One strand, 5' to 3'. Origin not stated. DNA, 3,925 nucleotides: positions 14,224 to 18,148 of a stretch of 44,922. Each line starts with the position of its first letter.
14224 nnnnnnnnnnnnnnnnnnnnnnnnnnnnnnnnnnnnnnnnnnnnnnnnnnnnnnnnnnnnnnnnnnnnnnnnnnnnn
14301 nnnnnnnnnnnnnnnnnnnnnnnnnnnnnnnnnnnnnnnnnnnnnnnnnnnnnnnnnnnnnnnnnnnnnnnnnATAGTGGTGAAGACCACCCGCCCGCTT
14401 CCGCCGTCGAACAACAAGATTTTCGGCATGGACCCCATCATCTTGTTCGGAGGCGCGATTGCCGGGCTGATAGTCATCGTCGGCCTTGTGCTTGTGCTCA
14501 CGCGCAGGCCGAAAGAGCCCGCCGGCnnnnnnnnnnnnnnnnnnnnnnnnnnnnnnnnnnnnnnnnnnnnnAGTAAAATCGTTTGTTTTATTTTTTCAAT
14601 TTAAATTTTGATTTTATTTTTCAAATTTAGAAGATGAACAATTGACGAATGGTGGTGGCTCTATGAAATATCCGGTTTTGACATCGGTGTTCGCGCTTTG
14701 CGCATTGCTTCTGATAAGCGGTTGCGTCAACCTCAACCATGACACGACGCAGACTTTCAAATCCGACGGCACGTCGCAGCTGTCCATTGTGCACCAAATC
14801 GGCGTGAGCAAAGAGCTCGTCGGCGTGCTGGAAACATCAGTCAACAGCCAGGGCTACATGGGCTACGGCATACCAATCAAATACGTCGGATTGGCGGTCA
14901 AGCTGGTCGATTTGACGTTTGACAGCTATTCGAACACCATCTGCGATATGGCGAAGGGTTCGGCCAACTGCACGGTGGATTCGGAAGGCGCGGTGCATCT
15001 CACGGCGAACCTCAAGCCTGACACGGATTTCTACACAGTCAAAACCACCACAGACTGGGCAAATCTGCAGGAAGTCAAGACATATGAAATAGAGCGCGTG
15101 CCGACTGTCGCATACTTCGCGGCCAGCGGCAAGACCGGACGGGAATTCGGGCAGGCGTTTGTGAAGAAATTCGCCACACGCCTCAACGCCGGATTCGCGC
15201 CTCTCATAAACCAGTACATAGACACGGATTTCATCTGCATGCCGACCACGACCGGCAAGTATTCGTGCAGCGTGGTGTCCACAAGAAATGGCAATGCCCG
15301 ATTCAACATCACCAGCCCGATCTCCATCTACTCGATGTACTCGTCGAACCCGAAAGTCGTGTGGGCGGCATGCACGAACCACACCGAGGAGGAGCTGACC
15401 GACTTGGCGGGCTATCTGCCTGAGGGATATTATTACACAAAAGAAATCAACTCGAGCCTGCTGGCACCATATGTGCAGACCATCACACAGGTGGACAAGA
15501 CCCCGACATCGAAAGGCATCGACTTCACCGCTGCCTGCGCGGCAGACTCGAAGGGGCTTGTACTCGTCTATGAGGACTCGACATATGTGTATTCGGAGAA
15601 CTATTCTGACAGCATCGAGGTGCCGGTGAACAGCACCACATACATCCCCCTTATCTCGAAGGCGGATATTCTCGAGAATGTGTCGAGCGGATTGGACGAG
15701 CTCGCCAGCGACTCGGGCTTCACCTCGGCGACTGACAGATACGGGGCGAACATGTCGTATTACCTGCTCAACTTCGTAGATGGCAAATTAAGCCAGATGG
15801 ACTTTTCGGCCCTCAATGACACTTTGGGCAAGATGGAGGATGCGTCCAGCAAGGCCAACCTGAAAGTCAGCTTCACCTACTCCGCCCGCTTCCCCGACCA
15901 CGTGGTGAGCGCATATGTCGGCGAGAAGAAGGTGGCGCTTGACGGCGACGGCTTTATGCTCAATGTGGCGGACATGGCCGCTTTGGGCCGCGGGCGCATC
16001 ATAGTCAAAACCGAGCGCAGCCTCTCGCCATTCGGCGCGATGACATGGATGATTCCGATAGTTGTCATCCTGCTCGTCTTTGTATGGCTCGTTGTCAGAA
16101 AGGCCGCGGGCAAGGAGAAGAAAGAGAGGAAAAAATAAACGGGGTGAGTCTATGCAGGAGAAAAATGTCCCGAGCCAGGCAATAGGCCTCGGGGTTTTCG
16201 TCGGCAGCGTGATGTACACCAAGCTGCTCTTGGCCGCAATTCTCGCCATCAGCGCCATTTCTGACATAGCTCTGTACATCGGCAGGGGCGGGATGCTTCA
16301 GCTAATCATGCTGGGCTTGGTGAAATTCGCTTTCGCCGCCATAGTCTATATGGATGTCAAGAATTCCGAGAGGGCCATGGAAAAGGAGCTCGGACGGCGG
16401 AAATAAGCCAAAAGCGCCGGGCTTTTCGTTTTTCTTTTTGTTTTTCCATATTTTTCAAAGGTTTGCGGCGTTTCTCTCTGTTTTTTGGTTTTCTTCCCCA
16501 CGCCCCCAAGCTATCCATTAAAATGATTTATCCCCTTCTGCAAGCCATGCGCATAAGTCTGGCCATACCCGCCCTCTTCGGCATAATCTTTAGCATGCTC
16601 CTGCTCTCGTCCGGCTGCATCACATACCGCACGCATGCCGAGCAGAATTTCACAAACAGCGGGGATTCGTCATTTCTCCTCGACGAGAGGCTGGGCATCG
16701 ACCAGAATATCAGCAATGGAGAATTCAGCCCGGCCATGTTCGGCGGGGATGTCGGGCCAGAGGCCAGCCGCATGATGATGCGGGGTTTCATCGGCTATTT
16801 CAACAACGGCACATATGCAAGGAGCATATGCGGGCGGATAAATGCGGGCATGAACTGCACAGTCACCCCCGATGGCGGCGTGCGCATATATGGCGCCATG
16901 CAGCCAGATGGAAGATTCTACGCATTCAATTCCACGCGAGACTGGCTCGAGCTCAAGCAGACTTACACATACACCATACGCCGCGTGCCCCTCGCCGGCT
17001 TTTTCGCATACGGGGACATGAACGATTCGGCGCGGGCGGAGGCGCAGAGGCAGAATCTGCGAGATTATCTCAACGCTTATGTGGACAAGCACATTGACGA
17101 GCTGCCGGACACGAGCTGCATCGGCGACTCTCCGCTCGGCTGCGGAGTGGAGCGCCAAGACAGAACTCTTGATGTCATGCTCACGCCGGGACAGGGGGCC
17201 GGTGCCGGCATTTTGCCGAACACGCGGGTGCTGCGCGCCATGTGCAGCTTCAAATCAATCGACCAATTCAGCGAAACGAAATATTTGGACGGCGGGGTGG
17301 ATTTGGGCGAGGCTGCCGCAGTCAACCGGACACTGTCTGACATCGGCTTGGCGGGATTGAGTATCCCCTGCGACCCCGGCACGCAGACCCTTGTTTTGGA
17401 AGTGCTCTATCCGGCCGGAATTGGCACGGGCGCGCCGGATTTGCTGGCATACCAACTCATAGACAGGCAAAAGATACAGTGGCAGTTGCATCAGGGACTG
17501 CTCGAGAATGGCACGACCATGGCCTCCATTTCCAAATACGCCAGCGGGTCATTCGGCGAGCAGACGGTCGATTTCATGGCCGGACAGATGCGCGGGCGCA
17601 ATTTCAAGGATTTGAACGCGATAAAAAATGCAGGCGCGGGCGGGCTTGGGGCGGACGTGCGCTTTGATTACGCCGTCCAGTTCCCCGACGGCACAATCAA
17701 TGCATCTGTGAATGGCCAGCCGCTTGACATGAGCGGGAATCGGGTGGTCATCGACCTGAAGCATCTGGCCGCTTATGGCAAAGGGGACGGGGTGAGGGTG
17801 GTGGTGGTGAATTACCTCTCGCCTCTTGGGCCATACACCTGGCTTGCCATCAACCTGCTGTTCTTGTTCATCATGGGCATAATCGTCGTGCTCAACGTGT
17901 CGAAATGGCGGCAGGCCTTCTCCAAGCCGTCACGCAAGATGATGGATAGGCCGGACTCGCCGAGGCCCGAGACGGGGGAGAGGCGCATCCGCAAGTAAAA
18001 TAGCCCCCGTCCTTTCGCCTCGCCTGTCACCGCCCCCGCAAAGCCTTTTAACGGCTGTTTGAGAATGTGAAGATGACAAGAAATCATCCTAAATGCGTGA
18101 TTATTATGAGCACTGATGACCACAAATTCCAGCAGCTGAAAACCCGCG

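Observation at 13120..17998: Tandem triplicated family of double-anchored, Cys- and sequon-rich surface proteins with lipobox-type signal peptides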

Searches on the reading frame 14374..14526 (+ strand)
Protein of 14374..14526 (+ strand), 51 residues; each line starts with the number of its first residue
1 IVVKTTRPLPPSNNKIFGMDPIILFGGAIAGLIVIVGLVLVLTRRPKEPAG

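Call 89: search_protein_families(library=ncbifam, proteins=[window:14374-14526:+], max_evalue=10)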
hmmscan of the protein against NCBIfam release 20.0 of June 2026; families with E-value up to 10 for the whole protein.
seq(51 aa): 1 family
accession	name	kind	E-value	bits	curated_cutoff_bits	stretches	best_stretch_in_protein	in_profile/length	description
NF051874.1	PVV_CTERM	equivalog_domain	0.028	14.2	27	1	26-45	13-32/38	PVV-CTERM domain-containing choice-of-anchor G protein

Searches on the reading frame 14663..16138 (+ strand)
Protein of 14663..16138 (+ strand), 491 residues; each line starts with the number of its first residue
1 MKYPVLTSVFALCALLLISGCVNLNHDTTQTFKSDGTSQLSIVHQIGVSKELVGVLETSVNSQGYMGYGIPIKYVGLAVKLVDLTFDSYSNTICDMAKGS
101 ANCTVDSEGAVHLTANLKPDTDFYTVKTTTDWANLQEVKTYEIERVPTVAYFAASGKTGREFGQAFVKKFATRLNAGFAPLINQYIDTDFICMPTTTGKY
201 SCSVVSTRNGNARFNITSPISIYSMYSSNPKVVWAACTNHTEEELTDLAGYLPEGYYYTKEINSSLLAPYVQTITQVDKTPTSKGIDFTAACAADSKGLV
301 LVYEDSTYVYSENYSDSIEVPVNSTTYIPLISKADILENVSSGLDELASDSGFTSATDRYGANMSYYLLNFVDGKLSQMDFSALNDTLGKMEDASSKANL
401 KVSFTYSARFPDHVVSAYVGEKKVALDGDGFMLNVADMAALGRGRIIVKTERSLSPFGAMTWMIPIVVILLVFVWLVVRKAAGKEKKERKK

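Call 4: search_protein_families(library=pfam, proteins=[window:14663-16138:+], max_evalue=1)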
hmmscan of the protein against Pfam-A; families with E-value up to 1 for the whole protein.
window:14663-16138:+ (491 aa): 0 families

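Call 5: search_protein_families(library=ncbifam, proteins=[window:14663-16138:+], max_evalue=1)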
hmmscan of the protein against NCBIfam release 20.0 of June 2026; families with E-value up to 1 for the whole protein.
window:14663-16138:+ (491 aa): 1 family
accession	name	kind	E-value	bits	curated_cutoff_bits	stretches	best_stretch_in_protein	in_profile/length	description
TIGR00739.1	yajC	equivalog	0.069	13.2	44.2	1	460-490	3-33/84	preprotein translocase subunit YajC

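Call 6: find_homologous_proteins(query=window:14663-16138:+, max_evalue=0.001)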
Query window:14663-16138:+ (491 aa): 7 proteins with E <= 0.001 among 8000 candidates.
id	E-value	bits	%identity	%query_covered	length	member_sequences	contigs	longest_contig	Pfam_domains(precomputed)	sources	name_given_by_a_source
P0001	0.0e+0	1096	100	100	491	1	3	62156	-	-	-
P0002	9.7e-183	626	58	99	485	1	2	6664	-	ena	-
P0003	8.0e-181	620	58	99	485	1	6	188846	-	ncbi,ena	-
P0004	1.5e-179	616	57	99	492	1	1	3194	-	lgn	-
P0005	2.0e-173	596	56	99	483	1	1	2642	-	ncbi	-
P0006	4.5e-167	575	56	100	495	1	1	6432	-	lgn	-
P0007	1.0e-158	547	53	96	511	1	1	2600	-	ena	-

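Call 9: find_encoding_contigs(protein=P0003, flank=10000, max_places=4)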
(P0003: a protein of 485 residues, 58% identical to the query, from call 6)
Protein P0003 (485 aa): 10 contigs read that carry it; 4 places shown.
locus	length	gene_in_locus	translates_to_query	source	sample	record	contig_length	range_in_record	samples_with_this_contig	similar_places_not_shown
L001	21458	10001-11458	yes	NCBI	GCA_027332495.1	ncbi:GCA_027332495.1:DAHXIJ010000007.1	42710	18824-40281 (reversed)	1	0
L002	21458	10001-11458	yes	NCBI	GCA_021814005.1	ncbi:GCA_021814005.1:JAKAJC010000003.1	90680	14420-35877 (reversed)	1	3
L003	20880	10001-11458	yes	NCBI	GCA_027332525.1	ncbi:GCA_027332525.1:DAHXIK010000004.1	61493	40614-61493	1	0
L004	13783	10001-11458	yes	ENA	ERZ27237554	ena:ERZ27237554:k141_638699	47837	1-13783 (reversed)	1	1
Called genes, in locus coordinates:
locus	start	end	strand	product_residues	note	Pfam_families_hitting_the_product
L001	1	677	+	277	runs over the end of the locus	PF02616:SMC_ScpA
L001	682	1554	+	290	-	PF04079:SMC_ScpB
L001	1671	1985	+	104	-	PF00085:Thioredoxin, PF13098:Thioredoxin_2, PF13728:TraF (weak), PF14595:Thioredoxin_9, PF13905:Thioredoxin_8 (faint)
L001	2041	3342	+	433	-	PF13393:tRNA-synt_His, PF03129:HGTP_anticodon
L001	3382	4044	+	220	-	PF00926:DHBP_synthase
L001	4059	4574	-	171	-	-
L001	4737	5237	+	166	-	PF00885:DMRL_synthase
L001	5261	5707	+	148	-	PF00885:DMRL_synthase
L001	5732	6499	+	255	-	-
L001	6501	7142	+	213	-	PF00925:GTP_cyclohydro2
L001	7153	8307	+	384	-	PF00383:dCMP_cyt_deam_1, PF14437:MafB19-deam, PF01872:RibD_C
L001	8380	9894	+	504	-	-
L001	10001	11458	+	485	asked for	-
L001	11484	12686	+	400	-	-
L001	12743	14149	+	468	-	-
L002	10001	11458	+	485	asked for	-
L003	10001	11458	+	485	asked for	-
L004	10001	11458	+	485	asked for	-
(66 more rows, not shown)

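Call 10: list_cluster_members(proteins=[P0003, P0005, P0002])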
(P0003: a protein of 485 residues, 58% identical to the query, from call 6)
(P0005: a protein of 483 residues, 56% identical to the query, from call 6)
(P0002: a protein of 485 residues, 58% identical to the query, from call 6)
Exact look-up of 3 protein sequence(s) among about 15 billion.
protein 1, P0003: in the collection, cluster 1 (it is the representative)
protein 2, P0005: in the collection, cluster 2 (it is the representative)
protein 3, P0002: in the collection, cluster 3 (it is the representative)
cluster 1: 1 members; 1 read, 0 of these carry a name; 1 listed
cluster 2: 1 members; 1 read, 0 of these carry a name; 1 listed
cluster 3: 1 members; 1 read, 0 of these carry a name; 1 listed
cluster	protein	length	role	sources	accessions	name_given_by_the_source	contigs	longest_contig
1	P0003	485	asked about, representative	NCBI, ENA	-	-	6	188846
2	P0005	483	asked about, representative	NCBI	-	-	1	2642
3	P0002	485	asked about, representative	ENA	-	-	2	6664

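Call 21: find_related_loci(query=A4, collection=genome_contigs, flank=10000)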
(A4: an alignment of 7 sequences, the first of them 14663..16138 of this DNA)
Query A4 (491 aa) in genome_contigs; peptide patterns used: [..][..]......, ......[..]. (x = any residue, [..] = any of these).
200 stretches matched a pattern; 3 encode a relative of the query (tblastn E <= 1e-3); 3 distinct loci.
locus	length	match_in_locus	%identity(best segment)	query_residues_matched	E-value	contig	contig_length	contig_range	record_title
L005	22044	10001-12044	58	1-488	0e+0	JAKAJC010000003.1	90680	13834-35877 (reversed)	MAG: Candidatus Micrarchaeota archaeon isolate WY3.bin72 NODE_349_length_90680_cov_3.228706, whole genome shotgun sequen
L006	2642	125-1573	56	1-487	0e+0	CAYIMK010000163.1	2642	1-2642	MAG TPA_asm: Candidatus Micrarchaeota archaeon isolate ERP119705_co25_669 genome assembly, contig: NODE_77158_length_264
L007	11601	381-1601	26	12-462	1e-32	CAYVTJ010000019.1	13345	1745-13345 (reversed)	MAG TPA_asm: Candidatus Micrarchaeota archaeon isolate binchicken_co15_137 genome assembly, contig: NODE_3050_length_133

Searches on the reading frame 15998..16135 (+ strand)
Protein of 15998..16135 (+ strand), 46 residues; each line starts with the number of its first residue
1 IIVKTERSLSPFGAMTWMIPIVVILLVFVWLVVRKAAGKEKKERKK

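Call 89: search_protein_families(library=ncbifam, proteins=[window:15998-16135:+], max_evalue=10)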
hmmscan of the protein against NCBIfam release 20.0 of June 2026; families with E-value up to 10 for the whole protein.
seq(46 aa): 1 family
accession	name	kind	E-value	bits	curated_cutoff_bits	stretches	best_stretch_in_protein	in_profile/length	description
TIGR00739.1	yajC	equivalog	0.0014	18.7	44.2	1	15-45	3-33/84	preprotein translocase subunit YajC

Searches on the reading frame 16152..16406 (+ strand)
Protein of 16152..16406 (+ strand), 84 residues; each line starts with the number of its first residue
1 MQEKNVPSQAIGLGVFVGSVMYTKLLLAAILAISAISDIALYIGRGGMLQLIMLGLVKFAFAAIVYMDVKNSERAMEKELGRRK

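Call 4: search_protein_families(library=pfam, proteins=[window:16152-16406:+], max_evalue=1)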
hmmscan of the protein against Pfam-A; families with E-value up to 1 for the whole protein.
window:16152-16406:+ (84 aa): 2 families
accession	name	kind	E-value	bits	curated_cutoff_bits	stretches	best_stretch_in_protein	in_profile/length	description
PF17434.7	DUF5413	-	0.0018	19.2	31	1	14-68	43-99/133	Family of unknown function (DUF5413)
PF03823.19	Neurokinin_B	-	0.16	12.5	25.1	1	21-37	1-17/58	Neurokinin B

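Call 5: search_protein_families(library=ncbifam, proteins=[window:16152-16406:+], max_evalue=1)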
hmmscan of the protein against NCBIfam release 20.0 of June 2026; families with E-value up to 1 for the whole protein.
window:16152-16406:+ (84 aa): 2 families
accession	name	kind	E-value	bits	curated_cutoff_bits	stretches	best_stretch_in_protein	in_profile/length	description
NF001955.0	PRK00733.2-4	equivalog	0.034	12.5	1059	1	9-83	483-557/736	sodium-translocating pyrophosphatase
NF052260.1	SCO2583_fam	equivalog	0.16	10.6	205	1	50-77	68-95/354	SCO2583 family membrane protein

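Call 77: find_encoding_contigs(protein=window:16152-16406:+, flank=3000, max_places=4)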
Protein window:16152-16406:+ (84 aa): 8 contigs read that carry it; 4 places shown.
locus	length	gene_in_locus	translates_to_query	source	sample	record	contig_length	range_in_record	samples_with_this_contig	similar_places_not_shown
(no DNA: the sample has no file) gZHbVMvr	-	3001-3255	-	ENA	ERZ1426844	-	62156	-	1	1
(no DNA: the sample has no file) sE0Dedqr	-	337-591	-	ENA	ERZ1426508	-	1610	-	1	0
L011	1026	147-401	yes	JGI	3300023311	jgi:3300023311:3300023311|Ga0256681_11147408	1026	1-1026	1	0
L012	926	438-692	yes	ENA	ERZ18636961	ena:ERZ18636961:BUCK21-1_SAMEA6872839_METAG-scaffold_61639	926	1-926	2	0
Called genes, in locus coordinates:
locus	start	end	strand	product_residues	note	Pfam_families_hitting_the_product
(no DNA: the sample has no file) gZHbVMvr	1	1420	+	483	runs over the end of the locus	-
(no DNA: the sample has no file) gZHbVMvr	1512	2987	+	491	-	-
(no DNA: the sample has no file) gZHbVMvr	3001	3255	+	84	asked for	-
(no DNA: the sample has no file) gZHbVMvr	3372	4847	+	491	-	-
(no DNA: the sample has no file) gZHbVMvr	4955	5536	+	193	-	PF27325:MJ0538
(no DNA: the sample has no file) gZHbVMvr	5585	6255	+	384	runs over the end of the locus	PF06745:ATPase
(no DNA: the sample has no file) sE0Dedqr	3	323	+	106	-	?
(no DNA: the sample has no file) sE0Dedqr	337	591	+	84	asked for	-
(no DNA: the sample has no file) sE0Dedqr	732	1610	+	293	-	?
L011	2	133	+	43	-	?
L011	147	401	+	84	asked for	-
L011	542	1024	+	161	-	?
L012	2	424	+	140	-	?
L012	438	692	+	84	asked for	-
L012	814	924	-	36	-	?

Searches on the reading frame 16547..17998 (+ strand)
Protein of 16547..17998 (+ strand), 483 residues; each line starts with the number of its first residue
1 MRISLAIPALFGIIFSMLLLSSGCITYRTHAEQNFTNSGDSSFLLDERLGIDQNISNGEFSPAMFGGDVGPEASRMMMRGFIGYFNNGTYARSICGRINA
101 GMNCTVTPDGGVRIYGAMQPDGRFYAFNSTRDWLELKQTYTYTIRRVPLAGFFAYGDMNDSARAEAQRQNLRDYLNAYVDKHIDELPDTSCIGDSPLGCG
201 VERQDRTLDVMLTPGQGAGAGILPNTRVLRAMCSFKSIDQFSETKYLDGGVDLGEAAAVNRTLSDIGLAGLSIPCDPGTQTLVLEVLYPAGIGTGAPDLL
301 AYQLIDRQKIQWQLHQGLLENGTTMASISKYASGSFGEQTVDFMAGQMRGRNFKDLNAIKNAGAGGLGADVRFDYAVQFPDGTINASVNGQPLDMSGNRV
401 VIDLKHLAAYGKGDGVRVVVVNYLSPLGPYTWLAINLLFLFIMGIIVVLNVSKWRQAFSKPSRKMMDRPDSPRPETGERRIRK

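Call 4: search_protein_families(library=pfam, proteins=[window:16547-17998:+], max_evalue=1)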
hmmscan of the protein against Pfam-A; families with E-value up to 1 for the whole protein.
window:16547-17998:+ (483 aa): 1 family
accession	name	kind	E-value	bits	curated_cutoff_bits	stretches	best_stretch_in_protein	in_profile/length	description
PF03824.22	NicO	-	0.25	11.1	27.7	1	427-470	77-120/287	High-affinity nickel-transport protein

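Call 5: search_protein_families(library=ncbifam, proteins=[window:16547-17998:+], max_evalue=1)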
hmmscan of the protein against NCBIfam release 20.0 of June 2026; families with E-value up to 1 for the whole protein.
window:16547-17998:+ (483 aa): 2 families
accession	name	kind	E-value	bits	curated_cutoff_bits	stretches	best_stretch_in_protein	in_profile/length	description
NF033510.3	Ca_tandemer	repeat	0.17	12.3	50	0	91-144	32-86/96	Ca2+-stabilized repeat-containing adhesin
NF041476.1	membrane_YldA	equivalog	0.71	9.9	45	0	433-448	5-20/29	small membrane protein YldA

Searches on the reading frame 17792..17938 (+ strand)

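Call 89: search_protein_families(library=ncbifam, proteins=[window:17792-17938:+], max_evalue=10)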
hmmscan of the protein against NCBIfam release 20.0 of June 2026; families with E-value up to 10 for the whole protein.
seq(49 aa): 3 families
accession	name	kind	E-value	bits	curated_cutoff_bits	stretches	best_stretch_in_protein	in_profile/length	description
NF041476.1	membrane_YldA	equivalog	0.033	14.2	45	1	18-33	5-20/29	small membrane protein YldA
NF040904.1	PhrA_Strep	subfamily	0.041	14.1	40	1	21-45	9-33/56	PhrA family quorum-sensing system peptide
NF010791.0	PRK14195.1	equivalog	0.045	14.1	129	1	3-41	23-61/125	fluoride efflux transporter CrcB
